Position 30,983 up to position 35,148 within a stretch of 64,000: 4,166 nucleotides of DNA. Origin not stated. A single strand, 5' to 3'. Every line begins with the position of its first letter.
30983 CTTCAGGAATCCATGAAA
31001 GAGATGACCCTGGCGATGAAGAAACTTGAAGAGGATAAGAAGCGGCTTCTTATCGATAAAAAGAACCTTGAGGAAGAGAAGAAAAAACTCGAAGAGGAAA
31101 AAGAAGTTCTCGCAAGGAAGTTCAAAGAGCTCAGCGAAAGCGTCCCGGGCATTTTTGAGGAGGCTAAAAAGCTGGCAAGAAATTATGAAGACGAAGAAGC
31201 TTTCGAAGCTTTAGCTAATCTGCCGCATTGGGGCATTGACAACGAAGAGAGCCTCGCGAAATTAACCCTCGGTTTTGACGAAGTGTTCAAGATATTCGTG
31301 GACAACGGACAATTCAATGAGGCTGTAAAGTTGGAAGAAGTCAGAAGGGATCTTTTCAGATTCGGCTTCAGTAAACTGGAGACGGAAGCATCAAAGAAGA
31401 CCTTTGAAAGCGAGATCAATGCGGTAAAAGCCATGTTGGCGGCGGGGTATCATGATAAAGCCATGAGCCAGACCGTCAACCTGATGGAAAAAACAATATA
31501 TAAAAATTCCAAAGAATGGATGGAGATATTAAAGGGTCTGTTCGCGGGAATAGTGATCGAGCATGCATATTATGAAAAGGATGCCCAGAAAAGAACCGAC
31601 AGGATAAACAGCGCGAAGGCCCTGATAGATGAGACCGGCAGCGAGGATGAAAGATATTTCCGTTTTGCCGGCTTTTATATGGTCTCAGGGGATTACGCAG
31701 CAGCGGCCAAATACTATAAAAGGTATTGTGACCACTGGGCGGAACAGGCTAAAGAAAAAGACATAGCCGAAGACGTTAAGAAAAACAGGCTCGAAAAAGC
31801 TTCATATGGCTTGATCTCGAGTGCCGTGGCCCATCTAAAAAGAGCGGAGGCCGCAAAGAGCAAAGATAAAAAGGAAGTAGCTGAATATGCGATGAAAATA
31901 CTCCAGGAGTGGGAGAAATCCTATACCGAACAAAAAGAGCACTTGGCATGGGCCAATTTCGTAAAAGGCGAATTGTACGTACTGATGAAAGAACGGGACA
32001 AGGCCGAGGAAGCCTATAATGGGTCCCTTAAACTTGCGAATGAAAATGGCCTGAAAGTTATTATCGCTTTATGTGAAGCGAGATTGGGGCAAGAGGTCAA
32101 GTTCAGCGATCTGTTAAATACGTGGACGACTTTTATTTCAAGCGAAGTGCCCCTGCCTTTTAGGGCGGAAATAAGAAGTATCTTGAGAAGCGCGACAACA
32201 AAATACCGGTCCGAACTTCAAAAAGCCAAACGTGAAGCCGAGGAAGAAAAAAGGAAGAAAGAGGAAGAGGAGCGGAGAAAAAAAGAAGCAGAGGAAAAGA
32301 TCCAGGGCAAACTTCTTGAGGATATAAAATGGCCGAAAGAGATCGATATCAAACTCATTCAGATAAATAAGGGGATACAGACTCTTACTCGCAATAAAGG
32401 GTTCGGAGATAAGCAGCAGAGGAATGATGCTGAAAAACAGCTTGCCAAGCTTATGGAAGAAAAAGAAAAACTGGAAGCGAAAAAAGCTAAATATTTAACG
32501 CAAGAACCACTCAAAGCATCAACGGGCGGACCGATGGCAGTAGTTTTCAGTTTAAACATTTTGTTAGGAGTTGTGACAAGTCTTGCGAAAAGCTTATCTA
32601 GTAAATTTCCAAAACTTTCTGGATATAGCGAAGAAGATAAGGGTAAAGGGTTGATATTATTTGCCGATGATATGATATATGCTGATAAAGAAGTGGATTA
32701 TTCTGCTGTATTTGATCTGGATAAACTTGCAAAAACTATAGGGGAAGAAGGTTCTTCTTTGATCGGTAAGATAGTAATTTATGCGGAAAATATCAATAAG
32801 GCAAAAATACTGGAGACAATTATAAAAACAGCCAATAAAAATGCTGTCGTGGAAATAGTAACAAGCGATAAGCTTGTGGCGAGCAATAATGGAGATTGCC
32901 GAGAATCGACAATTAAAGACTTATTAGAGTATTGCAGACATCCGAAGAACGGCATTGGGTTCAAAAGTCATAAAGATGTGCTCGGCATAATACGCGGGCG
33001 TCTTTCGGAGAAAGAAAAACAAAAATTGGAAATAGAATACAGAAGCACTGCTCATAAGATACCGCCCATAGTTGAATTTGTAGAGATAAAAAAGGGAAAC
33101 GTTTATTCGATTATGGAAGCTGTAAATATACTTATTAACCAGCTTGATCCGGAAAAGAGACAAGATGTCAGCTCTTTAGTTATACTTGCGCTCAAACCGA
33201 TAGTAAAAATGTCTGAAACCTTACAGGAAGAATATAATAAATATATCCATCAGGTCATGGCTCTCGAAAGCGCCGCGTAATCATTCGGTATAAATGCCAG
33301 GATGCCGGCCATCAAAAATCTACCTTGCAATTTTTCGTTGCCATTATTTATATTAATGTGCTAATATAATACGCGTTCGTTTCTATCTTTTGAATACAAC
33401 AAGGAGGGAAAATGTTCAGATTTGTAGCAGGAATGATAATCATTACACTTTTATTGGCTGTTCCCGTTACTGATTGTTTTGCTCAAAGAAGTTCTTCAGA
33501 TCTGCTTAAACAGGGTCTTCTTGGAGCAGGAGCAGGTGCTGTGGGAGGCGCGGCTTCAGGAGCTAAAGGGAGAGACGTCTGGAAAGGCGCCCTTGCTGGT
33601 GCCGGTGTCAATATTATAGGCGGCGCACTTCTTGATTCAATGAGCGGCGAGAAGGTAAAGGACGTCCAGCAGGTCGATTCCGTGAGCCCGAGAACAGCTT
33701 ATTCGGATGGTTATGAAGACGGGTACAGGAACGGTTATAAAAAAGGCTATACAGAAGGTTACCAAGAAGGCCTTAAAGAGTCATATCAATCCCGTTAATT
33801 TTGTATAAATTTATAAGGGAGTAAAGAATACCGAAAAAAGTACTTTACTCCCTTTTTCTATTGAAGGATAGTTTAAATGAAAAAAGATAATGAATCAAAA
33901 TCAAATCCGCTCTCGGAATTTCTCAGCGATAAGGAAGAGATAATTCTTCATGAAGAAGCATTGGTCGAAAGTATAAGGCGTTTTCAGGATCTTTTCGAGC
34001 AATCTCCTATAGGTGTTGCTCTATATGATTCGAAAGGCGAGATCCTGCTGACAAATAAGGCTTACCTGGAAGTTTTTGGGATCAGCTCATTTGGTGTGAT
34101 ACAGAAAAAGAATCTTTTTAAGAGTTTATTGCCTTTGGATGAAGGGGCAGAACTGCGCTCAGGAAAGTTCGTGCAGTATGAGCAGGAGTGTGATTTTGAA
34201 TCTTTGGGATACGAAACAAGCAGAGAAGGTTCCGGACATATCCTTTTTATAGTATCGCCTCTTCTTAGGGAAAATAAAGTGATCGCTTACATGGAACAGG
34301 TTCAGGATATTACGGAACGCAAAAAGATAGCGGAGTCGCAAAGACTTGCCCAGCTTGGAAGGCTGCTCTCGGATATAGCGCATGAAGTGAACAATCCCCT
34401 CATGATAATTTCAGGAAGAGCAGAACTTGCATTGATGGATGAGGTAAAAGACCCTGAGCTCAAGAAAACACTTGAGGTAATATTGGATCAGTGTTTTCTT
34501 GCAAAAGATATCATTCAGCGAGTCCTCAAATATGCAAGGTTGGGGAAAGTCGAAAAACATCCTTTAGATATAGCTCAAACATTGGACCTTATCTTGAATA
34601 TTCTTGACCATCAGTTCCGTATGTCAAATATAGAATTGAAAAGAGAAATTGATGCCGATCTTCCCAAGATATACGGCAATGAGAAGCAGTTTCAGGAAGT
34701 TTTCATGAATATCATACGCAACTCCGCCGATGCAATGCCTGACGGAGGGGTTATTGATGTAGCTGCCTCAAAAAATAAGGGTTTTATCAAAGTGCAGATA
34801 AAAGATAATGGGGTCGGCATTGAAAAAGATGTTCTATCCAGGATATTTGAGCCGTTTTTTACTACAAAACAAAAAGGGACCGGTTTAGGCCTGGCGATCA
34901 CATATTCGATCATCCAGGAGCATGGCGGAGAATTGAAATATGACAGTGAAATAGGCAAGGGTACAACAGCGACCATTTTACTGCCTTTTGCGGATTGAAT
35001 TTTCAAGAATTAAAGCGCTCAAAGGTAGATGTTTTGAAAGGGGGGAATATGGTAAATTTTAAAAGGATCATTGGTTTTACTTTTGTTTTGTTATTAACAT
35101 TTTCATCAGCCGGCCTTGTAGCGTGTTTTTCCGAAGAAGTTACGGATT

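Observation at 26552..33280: Giant 2242-aa ORF with an embedded atypical Hanks-type Ser/Thr kinase domain, TM segments, ~250 residues of continuous coiled coil and a TPR-like block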

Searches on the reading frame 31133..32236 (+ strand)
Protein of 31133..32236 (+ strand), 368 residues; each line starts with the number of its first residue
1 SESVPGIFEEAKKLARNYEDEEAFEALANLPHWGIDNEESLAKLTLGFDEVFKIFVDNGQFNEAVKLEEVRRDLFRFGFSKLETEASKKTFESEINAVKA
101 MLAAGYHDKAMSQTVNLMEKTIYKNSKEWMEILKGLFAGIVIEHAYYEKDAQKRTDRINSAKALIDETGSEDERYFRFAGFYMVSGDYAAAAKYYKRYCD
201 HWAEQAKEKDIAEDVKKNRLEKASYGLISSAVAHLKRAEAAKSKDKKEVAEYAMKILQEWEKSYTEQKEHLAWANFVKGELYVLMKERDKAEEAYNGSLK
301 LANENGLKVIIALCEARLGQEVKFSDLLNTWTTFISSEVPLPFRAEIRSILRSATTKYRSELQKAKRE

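Call 87: search_solved_structures(query=A7, max_evalue=10)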
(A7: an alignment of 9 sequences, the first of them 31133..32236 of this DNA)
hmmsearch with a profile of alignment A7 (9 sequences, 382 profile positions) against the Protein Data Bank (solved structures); distinct sequences matched with E-value up to 10: 13.
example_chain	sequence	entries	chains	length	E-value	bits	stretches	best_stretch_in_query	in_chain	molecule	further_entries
9mm5_A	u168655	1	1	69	0.016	17.2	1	183-222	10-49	De novo designed minibinder - dC2_049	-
8f6q_A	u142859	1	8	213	0.032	16.2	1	236-319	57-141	C8-71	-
5cwn_A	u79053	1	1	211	0.037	16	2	236-320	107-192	Designed helical repeat protein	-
7obi_A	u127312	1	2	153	0.15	14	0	186-209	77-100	CTPR-rv4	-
5zq3_A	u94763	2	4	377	0.33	12.9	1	142-209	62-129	SidE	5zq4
1y2q_A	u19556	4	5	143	0.38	12.7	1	107-201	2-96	Threonyl-tRNA synthetase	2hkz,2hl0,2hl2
2hl1_A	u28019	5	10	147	0.41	12.6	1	107-201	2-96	Threonyl-tRNA synthetase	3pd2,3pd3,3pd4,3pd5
4rrq_A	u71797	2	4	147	0.44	12.4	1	107-200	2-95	Threonine--tRNA ligase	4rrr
4ga1_A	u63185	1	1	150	0.51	12.2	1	175-209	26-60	E3 SUMO-PROTEIN LIGASE RANBP2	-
5d68_A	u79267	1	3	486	0.84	11.5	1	50-119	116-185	Krev interaction trapped protein 1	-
2wqh_A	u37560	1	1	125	2.4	10.1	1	183-218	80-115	CTPR3Y3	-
4ga0_A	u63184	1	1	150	3.7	9.4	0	175-209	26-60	E3 SUMO-protein ligase RanBP2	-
1ouv_A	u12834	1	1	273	8.6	8.2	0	191-209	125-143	conserved hypothetical secreted protein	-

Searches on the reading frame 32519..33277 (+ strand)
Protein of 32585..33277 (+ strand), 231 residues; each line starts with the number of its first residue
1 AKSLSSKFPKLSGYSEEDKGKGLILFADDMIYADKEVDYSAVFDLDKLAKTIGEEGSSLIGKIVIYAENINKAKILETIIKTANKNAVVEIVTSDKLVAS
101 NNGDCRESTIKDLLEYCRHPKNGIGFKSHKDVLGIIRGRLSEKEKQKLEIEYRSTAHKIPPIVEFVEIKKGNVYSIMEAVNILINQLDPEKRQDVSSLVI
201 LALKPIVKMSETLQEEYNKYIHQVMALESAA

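Call 21: search_solved_structures(query=window:32585-33277:+, max_evalue=10)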
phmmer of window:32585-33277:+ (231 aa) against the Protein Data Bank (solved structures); distinct sequences matched with E-value up to 10: 1.
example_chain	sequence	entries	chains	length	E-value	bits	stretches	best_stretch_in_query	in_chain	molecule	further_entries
2jg5_A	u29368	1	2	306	0.27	14.2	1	25-87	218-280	FRUCTOSE 1-PHOSPHATE KINASE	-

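Call 52: predict_structure(alignment_id=A3)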
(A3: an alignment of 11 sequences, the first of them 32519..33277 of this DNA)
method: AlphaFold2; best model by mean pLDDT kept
length: 253 residues; sequences in the alignment: 11
mean_pLDDT: 78.4   pTM: 0.79
mean pLDDT of the five models: 78.4, 76.3, 74.0, 72.0, 67.0
residues with pLDDT >= 90: 59; 70-90: 129; 50-70: 51; < 50: 14
segments of 3 or more residues with pLDDT < 50: 1-10, 58-60
pLDDT, mean of each block of 10 residues (from residue 1): 38 60 69 74 91 61 73 78 92 88 90 93 73 91 87 91 88 80 87 83 86 60 84 74 70 61
secondary structure, 60 per line:
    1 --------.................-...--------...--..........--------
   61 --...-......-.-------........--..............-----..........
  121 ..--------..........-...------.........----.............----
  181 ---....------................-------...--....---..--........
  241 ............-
elements in order: H9-25 E43-48 H49-52 E63-65 H67-72 E82-89 H92-105 E111-115 H116-122 H131-140 E154-159 H164-176 E184-187 E194-197 H198-209 E222-225 H233-252

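Call 72: search_solved_structures(query=A3, max_evalue=10)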
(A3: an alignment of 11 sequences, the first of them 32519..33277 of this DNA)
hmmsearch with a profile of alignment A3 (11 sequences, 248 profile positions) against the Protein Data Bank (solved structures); distinct sequences matched with E-value up to 10: 2.
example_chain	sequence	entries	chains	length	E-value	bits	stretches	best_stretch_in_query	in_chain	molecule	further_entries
9x1x_A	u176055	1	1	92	0.47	13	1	188-247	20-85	P57-M5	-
7bqc_A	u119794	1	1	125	2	11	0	18-122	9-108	NF4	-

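Call 86: fold_search(model_id=the predicted structure, library=pdb)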
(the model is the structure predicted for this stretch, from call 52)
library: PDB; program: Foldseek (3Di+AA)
matches with E <= 10: 1477; with E <= 0.001: 7
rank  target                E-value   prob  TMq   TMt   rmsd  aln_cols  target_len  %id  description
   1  9av5_B                2.8e-04  0.96  0.33  0.30  15.8       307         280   13  Design and application of synthetic 17B-HSD13 substrates to drug discovery, and to reveal preserved catalytic activity (released 2024-11-27)
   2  8g93_B                5.9e-04  0.94  0.34  0.32  13.3       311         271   12  Crystal structures of 17-beta-hydroxysteroid dehydrogenase 13 (released 2023-08-09)
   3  8g9v_C                6.3e-04  0.87  0.31  0.30  15.6       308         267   12  Crystal structures of 17-beta-hydroxysteroid dehydrogenase 13 (released 2023-08-09)
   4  8aer                  7.6e-04  0.98  0.35  0.17  10.7       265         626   12  Malonyl-CoA reductase from Chloroflexus aurantiacus - C-terminal Y731A variant (released 2023-04-05)
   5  8g9v_B                7.6e-04  0.87  0.32  0.29  17.4       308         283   11  Crystal structures of 17-beta-hydroxysteroid dehydrogenase 13 (released 2023-08-09)
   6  8g9v_F                8.0e-04  0.96  0.36  0.35  14.6       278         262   12  Crystal structures of 17-beta-hydroxysteroid dehydrogenase 13 (released 2023-08-09)
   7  8g9v_G                9.7e-04  0.89  0.33  0.32  15.2       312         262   11  Crystal structures of 17-beta-hydroxysteroid dehydrogenase 13 (released 2023-08-09)
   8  8g93_A                1.2e-03  0.90  0.32  0.31  12.6       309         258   12  Crystal structures of 17-beta-hydroxysteroid dehydrogenase 13 (released 2023-08-09)
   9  8g89_B                1.5e-03  0.90  0.32  0.29  12.5       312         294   11  HSD17B13 in complex with cofactor and inhibitor (released 2023-08-09)
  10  8g9v_E                1.5e-03  0.89  0.35  0.31  15.8       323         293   11  Crystal structures of 17-beta-hydroxysteroid dehydrogenase 13 (released 2023-08-09)
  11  7e28_B                1.6e-03  0.94  0.32  0.35  11.9       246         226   12  Crystal structure of SDR family NAD(P)-dependent oxidoreductase from Exiguobacterium (released 2021-09-29)
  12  9av4_A                1.8e-03  0.89  0.33  0.32  11.7       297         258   11  Design and application of synthetic 17B-HSD13 substrates to drug discovery, and to reveal preserved catalytic activity (released 2024-11-27)
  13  8g84_A                2.0e-03  0.87  0.32  0.29  12.3       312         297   12  Crystal structures of HSD17B13 complexes (released 2023-08-09)
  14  8g9v_D                2.6e-03  0.80  0.34  0.31  15.4       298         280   12  Crystal structures of 17-beta-hydroxysteroid dehydrogenase 13 (released 2023-08-09)
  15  8g9v_H                2.8e-03  0.87  0.34  0.31  15.5       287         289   12  Crystal structures of 17-beta-hydroxysteroid dehydrogenase 13 (released 2023-08-09)
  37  4p4n_B                7.5e-03  0.87  0.30  0.29  10.2       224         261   11  Crystal Structure of Mycobacterium tuberculosis Shikimate Dehydrogenase (released 2015-03-18)
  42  4p4l_A                9.0e-03  0.82  0.29  0.28  10.7       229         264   11  Crystal Structure of Mycobacterium tuberculosis Shikimate Dehydrogenase (released 2015-03-18)
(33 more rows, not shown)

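Call 105: search_protein_families(library=pfam, alignment_id=A3, max_evalue=10)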
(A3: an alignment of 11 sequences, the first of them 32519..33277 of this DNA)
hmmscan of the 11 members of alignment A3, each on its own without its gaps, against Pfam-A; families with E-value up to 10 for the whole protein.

A. member 1, window:32519-33277:+ (253 aa): 2 families
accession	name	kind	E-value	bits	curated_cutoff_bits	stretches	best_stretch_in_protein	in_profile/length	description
PF16239.10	DUF4898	-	0.023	15.2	25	1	58-119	18-76/82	Domain of unknown function (DUF4898)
PF11185.13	DUF2971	-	0.15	13.9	22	1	54-108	5-60/89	Protein of unknown function (DUF2971)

B. families by the number of members that match (of 11 scanned): 10 families
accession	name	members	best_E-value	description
PF11378.13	DUF3181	1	0.0063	Protein of unknown function (DUF3181)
PF21082.3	MS_channel_3rd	1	0.011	Mechanosensitive ion channel MscS, C-terminal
PF16239.10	DUF4898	1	0.023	Domain of unknown function (DUF4898)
PF24484.1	ADAMTSL1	1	0.064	ADAMTSL1 domain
PF06414.18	Zeta_toxin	1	0.073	Zeta toxin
PF22077.1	C2c1_Nuc-II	1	0.088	CRISPR-associated endonuclease C2c1 Nuc-II domain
PF06073.17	DUF934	1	0.14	Bacterial protein of unknown function (DUF934)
PF11185.13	DUF2971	1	0.15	Protein of unknown function (DUF2971)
PF02763.20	Diphtheria_C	1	0.18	Diphtheria toxin, C domain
PF01496.24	V_ATPase_I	1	0.23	V-type ATPase 116kDa subunit family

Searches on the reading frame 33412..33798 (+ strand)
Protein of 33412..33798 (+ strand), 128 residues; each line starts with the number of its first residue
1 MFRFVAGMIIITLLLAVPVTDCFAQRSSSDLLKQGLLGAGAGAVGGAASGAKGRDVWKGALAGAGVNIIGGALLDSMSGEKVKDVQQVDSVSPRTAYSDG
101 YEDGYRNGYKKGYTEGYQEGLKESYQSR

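Call 6: search_protein_families(library=pfam, proteins=[window:33412-33798:+], max_evalue=0.01)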
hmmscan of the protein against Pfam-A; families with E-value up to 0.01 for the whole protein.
window:33412-33798:+ (128 aa): 2 families
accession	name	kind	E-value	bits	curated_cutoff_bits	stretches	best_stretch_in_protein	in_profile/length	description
PF09811.14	Yae1_N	-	0.00042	20.4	27.5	1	100-126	1-27/39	Essential protein Yae1, N terminal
PF13436.11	Gly-zipper_OmpA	-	0.0042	17.3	27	1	36-73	5-42/44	Glycine-zipper domain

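Call 15: search_protein_families(library=ncbifam, proteins=[window:33412-33798:+], max_evalue=0.01)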
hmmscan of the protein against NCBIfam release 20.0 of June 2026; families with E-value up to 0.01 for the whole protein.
window:33412-33798:+ (128 aa): 5 families
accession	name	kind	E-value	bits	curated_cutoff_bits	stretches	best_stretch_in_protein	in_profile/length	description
NF004270.2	PRK05687.2-1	equivalog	2.5e-05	24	180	1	84-123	34-73/223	flagellar assembly protein FliH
NF004266.1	PRK05687.1-1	equivalog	3.6e-05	23.3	260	1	87-125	48-90/230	flagellar assembly protein FliH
NF009925.1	PRK13386.1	equivalog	8.3e-05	21.9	192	1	83-125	25-67/228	flagellar assembly protein FliH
NF053611.1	YiaD_Gzip_OmpA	equivalog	9e-05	22.3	175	1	12-79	3-72/206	YiaD family glycine zipper/OmpA-like lipoprotein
NF004267.1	PRK05687.1-3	equivalog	0.00034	19.9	293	1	87-124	67-103/266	flagellar assembly protein FliH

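Call 90: search_protein_families(library=padloc, proteins=[window:33412-33795:+], max_evalue=0.001)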
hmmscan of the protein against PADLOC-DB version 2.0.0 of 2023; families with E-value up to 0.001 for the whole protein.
window:33412-33795:+ (128 aa): 0 families

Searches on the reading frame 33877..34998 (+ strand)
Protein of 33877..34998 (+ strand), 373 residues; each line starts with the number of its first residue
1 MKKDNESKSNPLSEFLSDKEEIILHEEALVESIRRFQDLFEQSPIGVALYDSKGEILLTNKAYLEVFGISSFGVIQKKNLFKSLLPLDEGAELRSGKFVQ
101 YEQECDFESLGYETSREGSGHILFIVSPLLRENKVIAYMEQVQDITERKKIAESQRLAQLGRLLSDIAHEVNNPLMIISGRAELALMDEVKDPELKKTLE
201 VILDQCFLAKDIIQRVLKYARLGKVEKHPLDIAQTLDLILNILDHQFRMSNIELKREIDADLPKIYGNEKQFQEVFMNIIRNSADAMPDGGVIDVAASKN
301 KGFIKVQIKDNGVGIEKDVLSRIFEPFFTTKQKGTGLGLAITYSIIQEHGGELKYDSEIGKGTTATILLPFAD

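Call 6: search_protein_families(library=pfam, proteins=[window:33877-34998:+], max_evalue=0.01)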
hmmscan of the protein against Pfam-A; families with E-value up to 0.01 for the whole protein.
window:33877-34998:+ (373 aa): 8 families
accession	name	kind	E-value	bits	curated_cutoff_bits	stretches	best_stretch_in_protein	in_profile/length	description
PF02518.31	HATPase_c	-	1.5e-26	93.4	26.4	1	267-372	1-110/111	Histidine kinase-, DNA gyrase B-, and HSP90-like ATPase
PF00512.31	HisKA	-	1.4e-11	44.7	26.9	1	160-222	2-63/66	His Kinase A (phospho-acceptor) domain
PF13188.13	PAS_8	-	3.1e-08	33.7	21.8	1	34-86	1-52/65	PAS domain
PF08448.16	PAS_4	-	1e-06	29.4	23.1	1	40-149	1-109/110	PAS fold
PF00989.32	PAS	-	0.00023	21.6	22.6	1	35-88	2-54/113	PAS fold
PF13581.12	HATPase_c_2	-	0.00042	20.8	27.4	1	273-357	37-116/127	Histidine kinase-like ATPase domain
PF13589.12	HATPase_c_3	-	0.00067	20.1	25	1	272-325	3-55/137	Histidine kinase-, DNA gyrase B-, and HSP90-like ATPase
PF14501.12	HATPase_c_5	-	0.0094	16.3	22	0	273-358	7-91/102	GHKL domain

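Call 15: search_protein_families(library=ncbifam, proteins=[window:33877-34998:+], max_evalue=0.01)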
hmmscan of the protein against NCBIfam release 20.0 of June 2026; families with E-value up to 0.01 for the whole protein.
window:33877-34998:+ (373 aa): 90 families (the best 25 are shown)
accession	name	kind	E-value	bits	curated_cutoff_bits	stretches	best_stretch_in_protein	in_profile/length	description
NF008468.0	PRK11360.1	equivalog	1.7e-64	218.3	646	1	41-371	275-608/616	two-component system sensor histidine kinase AtoS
NF010411.0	PRK13837.1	equivalog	2.6e-51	174.6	647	1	149-371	439-675/828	two-component system VirA-like sensor kinase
NF046020.1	HisKinCckABruc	equivalog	1.5e-47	162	1000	1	25-370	337-706/868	cell cycle histidine kinase CckA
NF046044.1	PnpS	equivalog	1.9e-43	149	400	1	29-370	50-390/390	two-component system histidine kinase PnpS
NF007688.0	PRK10364.1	equivalog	2.1e-41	142.1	479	1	149-371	229-451/460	two-component system sensor histidine kinase ZraS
NF047497.1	HK_LIC_12097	equivalog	4.9e-39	134.1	500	1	60-370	46-365/367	LIC_12097 family sensor histidine kinase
TIGR02966.1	phoR_proteo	equivalog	5.2e-38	130.9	334.2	1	31-367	3-331/333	phosphate regulon sensor histidine kinase PhoR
NF033092.0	HK_WalK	equivalog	7.8e-37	127.1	725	1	34-371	258-594/594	cell wall metabolism sensor histidine kinase WalK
NF052574.1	HisKinEspCMyxo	equivalog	1.7e-36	125.7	1200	1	135-372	388-638/785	serine histidine kinase EspC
NF053867.1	SprKinKinDBac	equivalog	3.2e-36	124.8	775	1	141-372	268-498/500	sporulation kinase KinD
NF038348.1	T2SS_HK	subfamily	1.2e-35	123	450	1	197-370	399-572/574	histidine kinase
NF010076.0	PRK13557.1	subfamily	7.4e-35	120.4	631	1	55-372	54-395/540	histidine kinase famiy protein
NF047466.1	hybrid_RR_LvrB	exception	3.6e-34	118.6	500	1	149-370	141-375/377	hybrid histidine kinase/response regulator LvrB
NF041777.1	sens_FixL_Rhizob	equivalog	1.4e-32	113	850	1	150-372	252-482/485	sensor protein FixL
NF052573.1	HisKinEspAMyxo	equivalog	3.1e-31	108.2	1400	1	32-369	252-609/755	serine histidine kinase EspA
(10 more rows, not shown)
